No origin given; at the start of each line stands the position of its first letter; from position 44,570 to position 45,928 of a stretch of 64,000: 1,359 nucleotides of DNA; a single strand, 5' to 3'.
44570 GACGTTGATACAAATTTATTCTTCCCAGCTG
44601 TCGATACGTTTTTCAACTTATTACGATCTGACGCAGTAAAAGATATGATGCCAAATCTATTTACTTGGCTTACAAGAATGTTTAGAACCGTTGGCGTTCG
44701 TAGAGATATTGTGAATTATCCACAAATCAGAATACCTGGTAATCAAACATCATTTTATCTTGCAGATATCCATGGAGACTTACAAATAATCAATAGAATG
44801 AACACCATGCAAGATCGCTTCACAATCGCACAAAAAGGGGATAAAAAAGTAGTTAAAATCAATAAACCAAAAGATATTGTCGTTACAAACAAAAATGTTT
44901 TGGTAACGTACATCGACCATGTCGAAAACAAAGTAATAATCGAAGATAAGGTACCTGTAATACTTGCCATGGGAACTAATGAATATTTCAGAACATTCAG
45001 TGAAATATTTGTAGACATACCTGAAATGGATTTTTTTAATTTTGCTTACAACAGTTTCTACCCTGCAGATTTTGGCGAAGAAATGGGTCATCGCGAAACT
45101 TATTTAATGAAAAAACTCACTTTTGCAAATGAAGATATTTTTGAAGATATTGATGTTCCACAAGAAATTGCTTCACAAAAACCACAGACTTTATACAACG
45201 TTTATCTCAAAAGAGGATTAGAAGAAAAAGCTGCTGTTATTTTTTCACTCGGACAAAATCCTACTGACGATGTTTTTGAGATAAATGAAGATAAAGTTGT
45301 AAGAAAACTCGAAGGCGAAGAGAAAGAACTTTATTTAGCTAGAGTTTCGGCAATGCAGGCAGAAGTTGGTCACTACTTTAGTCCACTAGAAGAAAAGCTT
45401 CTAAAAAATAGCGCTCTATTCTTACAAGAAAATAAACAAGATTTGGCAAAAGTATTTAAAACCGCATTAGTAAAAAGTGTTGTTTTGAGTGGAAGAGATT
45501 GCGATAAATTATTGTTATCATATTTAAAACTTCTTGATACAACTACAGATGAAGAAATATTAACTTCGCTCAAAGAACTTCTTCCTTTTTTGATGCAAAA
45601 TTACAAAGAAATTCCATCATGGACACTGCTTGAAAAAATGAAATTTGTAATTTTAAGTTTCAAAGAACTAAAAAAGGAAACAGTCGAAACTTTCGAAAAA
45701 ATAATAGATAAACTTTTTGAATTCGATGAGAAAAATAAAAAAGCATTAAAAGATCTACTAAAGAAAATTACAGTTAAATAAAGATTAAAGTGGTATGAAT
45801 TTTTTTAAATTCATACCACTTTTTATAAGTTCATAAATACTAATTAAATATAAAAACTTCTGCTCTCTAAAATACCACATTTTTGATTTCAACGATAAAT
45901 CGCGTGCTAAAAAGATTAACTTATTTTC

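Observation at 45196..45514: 319-bp perfectly identical tract inside otherwise mosaic paralogs: gene conversion alongside N-terminal diversification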

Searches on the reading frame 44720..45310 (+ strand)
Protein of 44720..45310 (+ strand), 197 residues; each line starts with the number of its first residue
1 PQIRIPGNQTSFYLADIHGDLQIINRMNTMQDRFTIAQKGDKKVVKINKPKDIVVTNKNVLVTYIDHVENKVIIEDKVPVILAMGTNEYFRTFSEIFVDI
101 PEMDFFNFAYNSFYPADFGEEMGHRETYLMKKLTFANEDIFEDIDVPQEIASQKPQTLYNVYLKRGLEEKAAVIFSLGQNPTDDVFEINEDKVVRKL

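Call 67: search_protein_families(library=pfam, proteins=[window:44720-45310:+], max_evalue=5)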
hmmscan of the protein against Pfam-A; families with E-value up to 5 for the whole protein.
window:44720-45310:+ (197 aa): 1 family
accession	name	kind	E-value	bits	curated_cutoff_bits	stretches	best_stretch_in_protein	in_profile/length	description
PF12971.12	NAGLU_N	-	0.056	13.7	28.3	0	65-95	34-64/82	Alpha-N-acetylglucosaminidase (NAGLU) N-terminal domain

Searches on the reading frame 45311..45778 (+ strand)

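Call 67: search_protein_families(library=pfam, proteins=[window:45311-45778:+], max_evalue=5)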
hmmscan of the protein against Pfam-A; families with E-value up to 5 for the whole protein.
window:45311-45778:+ (156 aa): 1 family
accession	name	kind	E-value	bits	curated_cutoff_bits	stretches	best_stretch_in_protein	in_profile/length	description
PF25569.1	TPR_ZFYVE26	-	0.3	11.8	27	1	36-111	13-84/123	ZFYVE26-like, TPR repeats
